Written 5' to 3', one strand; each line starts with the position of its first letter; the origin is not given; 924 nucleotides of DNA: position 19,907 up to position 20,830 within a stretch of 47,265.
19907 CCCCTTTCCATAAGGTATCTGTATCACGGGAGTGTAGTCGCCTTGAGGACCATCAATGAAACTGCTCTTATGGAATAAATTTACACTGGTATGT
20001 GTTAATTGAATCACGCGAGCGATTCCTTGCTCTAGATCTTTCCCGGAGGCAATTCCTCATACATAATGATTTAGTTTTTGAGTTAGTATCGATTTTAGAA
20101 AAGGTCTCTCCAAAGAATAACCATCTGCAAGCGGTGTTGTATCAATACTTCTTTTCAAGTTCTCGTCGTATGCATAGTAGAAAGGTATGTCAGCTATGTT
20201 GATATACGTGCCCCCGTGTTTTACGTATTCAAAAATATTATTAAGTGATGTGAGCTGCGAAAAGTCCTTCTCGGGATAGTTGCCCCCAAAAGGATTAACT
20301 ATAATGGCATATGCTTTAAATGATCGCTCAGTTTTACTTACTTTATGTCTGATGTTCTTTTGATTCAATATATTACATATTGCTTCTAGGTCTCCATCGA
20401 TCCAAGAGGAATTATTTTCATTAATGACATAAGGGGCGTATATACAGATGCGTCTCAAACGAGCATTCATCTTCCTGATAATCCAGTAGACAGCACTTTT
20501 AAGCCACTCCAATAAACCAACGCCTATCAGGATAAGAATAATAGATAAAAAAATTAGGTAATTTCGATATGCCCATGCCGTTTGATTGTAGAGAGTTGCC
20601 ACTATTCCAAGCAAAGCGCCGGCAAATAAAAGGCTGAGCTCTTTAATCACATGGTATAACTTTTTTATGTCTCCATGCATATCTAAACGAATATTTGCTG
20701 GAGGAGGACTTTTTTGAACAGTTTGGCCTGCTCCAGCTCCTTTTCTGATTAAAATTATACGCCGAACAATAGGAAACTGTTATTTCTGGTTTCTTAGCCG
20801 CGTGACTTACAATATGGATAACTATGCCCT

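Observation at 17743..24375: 6.6-kb AT-rich defence-like island bracketed by 79-nt inverted repeats, with no mobility gene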

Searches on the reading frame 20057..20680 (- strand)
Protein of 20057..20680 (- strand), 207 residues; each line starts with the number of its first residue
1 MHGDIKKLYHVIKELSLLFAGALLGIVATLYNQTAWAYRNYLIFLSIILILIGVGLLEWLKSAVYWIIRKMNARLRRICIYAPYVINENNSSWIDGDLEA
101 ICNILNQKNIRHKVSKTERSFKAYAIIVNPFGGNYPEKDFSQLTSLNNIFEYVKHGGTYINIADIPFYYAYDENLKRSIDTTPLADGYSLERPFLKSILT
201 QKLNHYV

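Call 14: search_protein_families(library=pfam, proteins=[window:20057-20680:-], max_evalue=0.01)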
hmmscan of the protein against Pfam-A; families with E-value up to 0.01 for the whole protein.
window:20057-20680:- (207 aa): 0 families

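Call 15: search_protein_families(library=padloc, proteins=[window:20057-20680:-], max_evalue=0.01)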
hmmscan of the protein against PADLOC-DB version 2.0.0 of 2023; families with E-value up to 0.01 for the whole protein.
window:20057-20680:- (207 aa): 0 families

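Call 64: search_protein_families(library=phrogs, proteins=[window:20057-20680:-], max_evalue=0.01)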
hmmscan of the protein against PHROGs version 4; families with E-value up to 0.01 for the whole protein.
window:20057-20680:- (207 aa): 0 families

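Call 65: search_protein_families(library=pfam, proteins=[window:20057-20680:-], max_evalue=5)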
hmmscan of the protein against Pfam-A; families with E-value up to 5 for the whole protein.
window:20057-20680:- (207 aa): 5 families
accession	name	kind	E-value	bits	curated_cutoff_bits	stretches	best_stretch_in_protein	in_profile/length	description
PF16311.10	TMEM100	-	0.056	13.5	34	1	25-78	68-119/133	Transmembrane protein 100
PF06105.17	Aph-1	-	0.06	13.1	25.6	1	17-80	33-96/231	Aph-1 protein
PF17572.7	DUF5478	-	0.07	13.7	27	1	111-168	21-81/86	Family of unknown function (DUF5478)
PF15169.12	Cybc1_Eros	-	0.086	13.1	27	1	11-81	19-85/185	Cytochrome b-245 chaperone 1 / Eros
PF06684.16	AA_synth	-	0.3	11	27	1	110-145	15-49/175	Amino acid synthesis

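Call 66: search_protein_representatives(protein=window:20057-20680:-)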
Query: 207 residues. Proteins with E-value up to 0.001 (for the whole library): 310; up to 1e-10: 126; up to 1e-30: 19. The best 150 are listed.
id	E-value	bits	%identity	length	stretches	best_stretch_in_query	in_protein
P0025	7.7e-135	463.6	100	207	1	1-207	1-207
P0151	4.4e-51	190.0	48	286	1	6-206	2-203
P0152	9.0e-51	189.0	46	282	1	9-207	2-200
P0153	6.9e-50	186.1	44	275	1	8-206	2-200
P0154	5.9e-47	176.6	45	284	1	6-206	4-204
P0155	2.7e-45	171.1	41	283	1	6-206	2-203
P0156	6.8e-45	169.8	45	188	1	12-192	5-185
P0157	1.0e-44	169.2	42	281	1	8-207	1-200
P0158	1.3e-44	168.9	44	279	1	6-207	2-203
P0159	4.1e-44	167.3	42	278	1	8-204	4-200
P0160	4.3e-44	167.2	40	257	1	12-204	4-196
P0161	1.5e-40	155.6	40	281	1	12-206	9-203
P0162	5.0e-40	153.9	40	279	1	11-204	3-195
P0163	5.0e-39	150.7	46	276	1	11-207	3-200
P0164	2.3e-38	148.5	40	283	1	7-207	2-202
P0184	9.5e-18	81.2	36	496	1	15-183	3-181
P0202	5.0e-16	75.5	32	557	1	12-182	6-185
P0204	9.0e-16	74.7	47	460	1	112-190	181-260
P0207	1.3e-15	74.2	34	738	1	12-184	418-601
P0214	4.1e-15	72.5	31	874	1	13-188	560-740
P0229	6.1e-14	68.7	34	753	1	13-182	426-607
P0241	2.6e-13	66.7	32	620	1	12-183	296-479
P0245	3.9e-13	66.1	31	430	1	14-190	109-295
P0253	1.4e-12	64.3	35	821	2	116-185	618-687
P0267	1.3e-11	61.2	45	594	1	117-182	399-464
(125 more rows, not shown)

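Call 68: find_encoding_contigs(protein=P0151, flank=6000, max_places=3)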
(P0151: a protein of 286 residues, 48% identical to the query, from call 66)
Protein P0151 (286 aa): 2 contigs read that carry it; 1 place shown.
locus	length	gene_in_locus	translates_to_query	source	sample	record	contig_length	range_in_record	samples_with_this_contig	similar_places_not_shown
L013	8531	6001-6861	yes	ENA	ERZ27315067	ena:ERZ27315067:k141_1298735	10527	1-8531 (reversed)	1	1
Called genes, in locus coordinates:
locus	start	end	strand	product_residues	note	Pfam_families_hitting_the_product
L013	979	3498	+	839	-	PF04313:HSDR_N (weak), PF13588:HSDR_N_2 (weak), PF00270:DEAD, PF04851:ResIII, PF18766:SWI2_SNF2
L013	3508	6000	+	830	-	PF02384:N6_Mtase, PF01170:UPF0020 (weak), PF07669:Eco57I (weak), PF01420:Methylase_S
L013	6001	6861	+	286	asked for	-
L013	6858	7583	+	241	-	-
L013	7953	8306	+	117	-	-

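Call 69: find_encoding_contigs(protein=P0152, flank=6000, max_places=3)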
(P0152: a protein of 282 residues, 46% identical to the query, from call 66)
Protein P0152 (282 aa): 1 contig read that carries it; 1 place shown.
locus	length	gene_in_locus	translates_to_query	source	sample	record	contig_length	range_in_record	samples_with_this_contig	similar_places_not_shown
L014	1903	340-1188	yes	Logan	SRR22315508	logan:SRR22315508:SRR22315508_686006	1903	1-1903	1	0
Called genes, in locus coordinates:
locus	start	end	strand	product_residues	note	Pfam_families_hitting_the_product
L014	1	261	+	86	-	?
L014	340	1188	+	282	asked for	-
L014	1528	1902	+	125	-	?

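Call 70: find_encoding_contigs(protein=P0155, flank=6000, max_places=3)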
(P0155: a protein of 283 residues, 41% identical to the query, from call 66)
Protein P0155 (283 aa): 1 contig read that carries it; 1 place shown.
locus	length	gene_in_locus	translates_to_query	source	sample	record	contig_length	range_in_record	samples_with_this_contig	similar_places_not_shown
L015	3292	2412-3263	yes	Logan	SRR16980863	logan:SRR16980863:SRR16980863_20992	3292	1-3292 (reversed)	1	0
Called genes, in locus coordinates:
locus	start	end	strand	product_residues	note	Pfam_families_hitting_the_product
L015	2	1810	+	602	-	?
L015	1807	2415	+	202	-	-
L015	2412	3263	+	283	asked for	-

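Call 71: search_protein_families(library=pfam, proteins=[L015:2-1810:+, L015:1807-2415:+, L014:1-261:+, L014:1528-1902:+, L013:6858-7583:+, L013:7953-8306:+, L013:3508-6000:+], max_evalue=0.01)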
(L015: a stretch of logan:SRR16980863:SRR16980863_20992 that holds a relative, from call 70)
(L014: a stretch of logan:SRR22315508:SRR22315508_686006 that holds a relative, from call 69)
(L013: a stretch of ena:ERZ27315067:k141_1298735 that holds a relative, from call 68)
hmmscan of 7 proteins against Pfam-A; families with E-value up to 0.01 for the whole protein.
L015:2-1810:+ (602 aa): 3 families
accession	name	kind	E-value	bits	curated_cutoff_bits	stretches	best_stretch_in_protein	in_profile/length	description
PF07669.17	Eco57I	-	5.3e-30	105.2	25.3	1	10-284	1-148/171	Eco57I restriction-modification methylase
PF12950.13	TaqI_C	-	4.3e-07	30.6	26.5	1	413-534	10-118/118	TaqI-like C-terminal specificity domain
PF20473.4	MmeI_Mtase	-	0.0068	16.1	27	0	210-269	138-198/259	MmeI, DNA-methyltransferase domain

L015:1807-2415:+ (202 aa): 0 families

L014:1-261:+ (86 aa): 3 families
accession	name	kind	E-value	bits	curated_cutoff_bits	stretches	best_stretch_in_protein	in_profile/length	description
PF01844.29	HNH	-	2.5e-05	24.8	21.4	1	11-39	16-44/47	HNH endonuclease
PF13391.12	HNH_2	-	0.0017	18.6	21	1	11-41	14-60/66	HNH endonuclease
PF14279.12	HNH_5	-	0.0018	18.6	27.5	1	9-47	13-51/56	HNH endonuclease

L014:1528-1902:+ (125 aa): 0 families

L013:6858-7583:+ (241 aa): 0 families

L013:7953-8306:+ (117 aa): 0 families

L013:3508-6000:+ (830 aa): 7 families
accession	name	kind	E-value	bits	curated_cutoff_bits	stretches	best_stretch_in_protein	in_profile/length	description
PF02384.22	N6_Mtase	-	1.4e-53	182.7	20.4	1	133-467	4-305/311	N-6 DNA Methylase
PF01420.25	Methylase_S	-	1.2e-37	130.1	22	2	645-820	2-167/168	Type I restriction modification DNA specificity domain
PF07669.17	Eco57I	-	6.7e-07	30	25.3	1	283-362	70-157/171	Eco57I restriction-modification methylase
PF01170.24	UPF0020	-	2.5e-06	27.8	22.3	1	165-297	20-131/197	RMKL-like, methyltransferase domain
PF20473.4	MmeI_Mtase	-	0.00032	20.4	27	1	175-203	21-49/259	MmeI, DNA-methyltransferase domain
PF13847.12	Methyltransf_31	-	0.0016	18.6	27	0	172-196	2-26/145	Methyltransferase domain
PF05175.20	MTS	-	0.0045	17.1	23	0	243-301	56-112/170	Methyltransferase small domain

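Call 74: find_related_loci(query=A2, collection=viral_contigs, flank=7000)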
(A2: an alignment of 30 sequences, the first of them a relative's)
Query A2 (286 aa) in viral_contigs; peptide patterns used: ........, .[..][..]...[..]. (x = any residue, [..] = any of these).
25 stretches matched a pattern, but none encodes a relative of the query by tblastn (E <= 1e-3).

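Call 75: search_protein_families(library=pfam, proteins=[P0207, P0214, P0229, P0241, P0202, P0184, P0253, P0267, P0204, P0245], max_evalue=0.001)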
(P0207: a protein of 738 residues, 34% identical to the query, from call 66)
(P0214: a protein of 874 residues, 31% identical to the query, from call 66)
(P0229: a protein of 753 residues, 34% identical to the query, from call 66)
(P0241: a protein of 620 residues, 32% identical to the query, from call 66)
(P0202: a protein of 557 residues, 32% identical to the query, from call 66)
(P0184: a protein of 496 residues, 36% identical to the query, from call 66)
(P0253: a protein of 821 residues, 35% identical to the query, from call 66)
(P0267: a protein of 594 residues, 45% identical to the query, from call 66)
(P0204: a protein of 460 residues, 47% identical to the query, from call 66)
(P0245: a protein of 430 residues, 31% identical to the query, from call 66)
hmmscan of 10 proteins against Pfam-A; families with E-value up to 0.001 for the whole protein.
P0207 (738 aa): 0 families

P0214 (874 aa): 1 family
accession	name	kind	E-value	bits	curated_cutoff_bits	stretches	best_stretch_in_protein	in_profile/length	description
PF24893.1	DUF7743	-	2.3e-06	27.7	27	0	157-250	26-106/120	Domain of unknown function (DUF7743)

P0229 (753 aa): 0 families

P0241 (620 aa): 0 families

P0202 (557 aa): 0 families

P0184 (496 aa): 0 families

P0253 (821 aa): 0 families

P0267 (594 aa): 0 families

P0204 (460 aa): 0 families

P0245 (430 aa): 0 families

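Call 84: find_encoding_contigs(protein=P0158, flank=7000, max_places=4)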
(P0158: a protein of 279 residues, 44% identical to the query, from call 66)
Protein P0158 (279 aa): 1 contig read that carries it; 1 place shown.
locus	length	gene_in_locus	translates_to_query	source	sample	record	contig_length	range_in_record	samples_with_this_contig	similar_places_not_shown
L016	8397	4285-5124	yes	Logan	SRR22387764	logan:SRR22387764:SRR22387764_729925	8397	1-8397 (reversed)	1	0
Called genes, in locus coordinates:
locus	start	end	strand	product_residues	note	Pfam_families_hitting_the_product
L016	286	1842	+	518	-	PF12161:HsdM_N, PF02384:N6_Mtase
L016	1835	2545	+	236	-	-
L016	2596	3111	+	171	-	-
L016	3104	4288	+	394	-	PF01420:Methylase_S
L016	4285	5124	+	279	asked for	-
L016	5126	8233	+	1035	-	PF04313:HSDR_N, PF00270:DEAD (weak), PF04851:ResIII, PF18766:SWI2_SNF2, PF22679:T1R_D3-like, PF11867:T1RH-like_C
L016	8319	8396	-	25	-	?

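Call 86: predict_structure(alignment_id=A2)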
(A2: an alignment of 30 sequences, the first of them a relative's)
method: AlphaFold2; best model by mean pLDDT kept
length: 286 residues; sequences in the alignment: 30
mean_pLDDT: 91.7   pTM: 0.84
mean pLDDT of the five models: 91.7, 90.4, 89.8, 88.9, 88.7
residues with pLDDT >= 90: 198; 70-90: 86; 50-70: 2; < 50: 0
segments of 3 or more residues with pLDDT < 50: none
pLDDT, mean of each block of 10 residues (from residue 1): 80 87 88 92 88 90 92 97 96 98 98 97 97 94 96 97 94 92 83 88 90 87 84 80 94 97 96 97 91
secondary structure, 60 per line:
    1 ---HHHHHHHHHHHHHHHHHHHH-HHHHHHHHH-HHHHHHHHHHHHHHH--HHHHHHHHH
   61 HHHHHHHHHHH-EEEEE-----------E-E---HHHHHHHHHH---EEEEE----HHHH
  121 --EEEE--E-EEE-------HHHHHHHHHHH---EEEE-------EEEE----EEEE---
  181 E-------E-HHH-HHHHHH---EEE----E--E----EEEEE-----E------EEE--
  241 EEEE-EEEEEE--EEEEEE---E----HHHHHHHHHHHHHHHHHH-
elements in order: H4-23 H25-33 H35-49 H52-71 E73-77 H95-104 E108-112 H117-120 E123-126 E131-133 H141-151 E155-158 E166-169 E174-177 H195-200 E204-206 E219-223 E236-238 E241-244 E246-251 E254-259 H268-285

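Call 89: fold_search(model_id=the predicted structure, library=pdb)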
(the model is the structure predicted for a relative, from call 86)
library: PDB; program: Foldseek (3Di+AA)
matches with E <= 10: 668; with E <= 0.001: 41
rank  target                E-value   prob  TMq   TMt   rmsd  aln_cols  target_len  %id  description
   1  5xb7_E                4.1e-07  1.00  0.41  0.19   7.4       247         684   12  GH42 alpha-L-arabinopyranosidase from Bifidobacterium animalis subsp. lactis Bl-04 (released 2017-11-01)
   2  5xb7_C                4.6e-07  1.00  0.41  0.19   7.2       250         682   13  GH42 alpha-L-arabinopyranosidase from Bifidobacterium animalis subsp. lactis Bl-04 (released 2017-11-01)
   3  5xb7_D                5.9e-07  1.00  0.40  0.19   7.5       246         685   12  GH42 alpha-L-arabinopyranosidase from Bifidobacterium animalis subsp. lactis Bl-04 (released 2017-11-01)
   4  5xb7_B                7.6e-07  1.00  0.41  0.19   7.7       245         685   12  GH42 alpha-L-arabinopyranosidase from Bifidobacterium animalis subsp. lactis Bl-04 (released 2017-11-01)
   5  5xb7_A                1.1e-06  1.00  0.39  0.18   8.2       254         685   10  GH42 alpha-L-arabinopyranosidase from Bifidobacterium animalis subsp. lactis Bl-04 (released 2017-11-01)
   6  5xb7_F                2.0e-06  1.00  0.39  0.18   7.9       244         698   11  GH42 alpha-L-arabinopyranosidase from Bifidobacterium animalis subsp. lactis Bl-04 (released 2017-11-01)
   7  3tts_A                2.2e-05  1.00  0.38  0.18   7.5       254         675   12  Crystal structure of beta-galactosidase from Bacillus circulans sp. alkalophilus (released 2012-03-21)
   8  5e9a_B                4.1e-05  1.00  0.38  0.18   6.7       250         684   16  Crystal structure analysis of the cold-adamped beta-galactosidase from Rahnella sp. R3 (released 2016-10-26)
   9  4uzs_C                5.3e-05  1.00  0.40  0.20   6.6       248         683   13  Crystal structure of Bifidobacterium bifidum beta-galactosidase (released 2015-09-30)
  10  4ucf_B                6.7e-05  1.00  0.41  0.20   6.3       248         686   13  Crystal structure of Bifidobacterium bifidum beta-galactosidase in complex with alpha-galactose (released 2016-01-20)
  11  3soz_A                6.7e-05  1.00  0.34  0.39  10.6       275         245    8  Cytoplasmic Protein STM1381 from Salmonella typhimurium LT2 (released 2011-08-03)
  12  8ibr                  8.6e-05  1.00  0.42  0.20   6.9       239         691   12  Crystal structure of GH42 beta-galactosidase BiBga42A from Bifidobacterium longum subspecies infantis in complex with gl (released 2023-06-07)
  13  4ucf_C                8.6e-05  1.00  0.42  0.20   6.1       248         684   13  Crystal structure of Bifidobacterium bifidum beta-galactosidase in complex with alpha-galactose (released 2016-01-20)
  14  4oif_B                8.6e-05  1.00  0.35  0.17   8.2       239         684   14  3D structure of Gan42B, a GH42 beta-galactosidase from G. (released 2015-02-04)
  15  4uzs_A                1.0e-04  1.00  0.41  0.20   6.5       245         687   14  Crystal structure of Bifidobacterium bifidum beta-galactosidase (released 2015-09-30)
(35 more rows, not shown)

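Call 105: search_protein_families(library=padloc, proteins=[P0151, P0158, P0155, L016:1835-2545:+, L016:2596-3111:+, L013:6858-7583:+, L015:1807-2415:+, L013:979-3498:+], max_evalue=0.01)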
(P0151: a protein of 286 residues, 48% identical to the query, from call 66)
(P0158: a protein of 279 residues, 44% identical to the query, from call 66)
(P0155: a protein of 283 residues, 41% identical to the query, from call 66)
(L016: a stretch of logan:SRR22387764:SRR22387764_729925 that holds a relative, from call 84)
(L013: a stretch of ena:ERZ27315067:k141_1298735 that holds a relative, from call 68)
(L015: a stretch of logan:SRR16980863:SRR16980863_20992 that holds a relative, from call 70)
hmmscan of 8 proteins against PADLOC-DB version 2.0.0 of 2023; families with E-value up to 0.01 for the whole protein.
P0151 (286 aa): 0 families

P0158 (279 aa): 0 families

P0155 (283 aa): 0 families

L016:1835-2545:+ (236 aa): 0 families

L016:2596-3111:+ (171 aa): 0 families

L013:6858-7583:+ (241 aa): 0 families

L015:1807-2415:+ (202 aa): 0 families

L013:979-3498:+ (839 aa): 21 families
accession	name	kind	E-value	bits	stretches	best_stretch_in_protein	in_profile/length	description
PDLC03047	REase_I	-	3.2e-62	208.6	2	191-625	345-737/1107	Type I restriction enzyme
PDLC03049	REase_I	-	2.1e-44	149.7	2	39-343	37-325/807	Type I restriction enzyme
PDLC03042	REase_I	-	2.9e-31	105.8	1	190-585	445-830/1170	Type I restriction enzyme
PDLC02707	PbeA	-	9.7e-20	68.7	1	184-345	248-417/672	PbeA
PDLC03658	mREase_IV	-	5.4e-18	62.1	1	194-342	227-372/953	Type IV methyl-directed restriction enzyme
PDLC03659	mREase_IV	-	2.4e-17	60.1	2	205-342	235-372/945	Type IV methyl-directed restriction enzyme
PDLC03048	REase_I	-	3.6e-15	53.2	1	180-342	231-409/976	Type I restriction enzyme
PDLC02704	PbeA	-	9.6e-14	48.8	1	189-356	254-422/682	PbeA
PDLC03597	REase_MTase_IIG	-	5.4e-12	42.1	1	158-261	137-239/1646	Type IIG restriction enzyme-methyltransferase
PDLC03045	REase_I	-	6.6e-12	42.2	1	188-349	256-431/995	Type I restriction enzyme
PDLC02706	PbeA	-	3.1e-11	40.6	1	179-343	262-433/722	PbeA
PDLC01439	typeIV_DinG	-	6.1e-09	33.1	1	189-261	16-81/575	CAS-IV-A; associated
PDLC03046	REase_I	-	8.2e-08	28.6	1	187-268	261-342/1025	Type I restriction enzyme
PDLC02703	PbeA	-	8.9e-06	22.6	1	211-342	263-405/626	PbeA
PDLC02705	PbeA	-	2.5e-05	20.6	0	174-342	235-412/691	PbeA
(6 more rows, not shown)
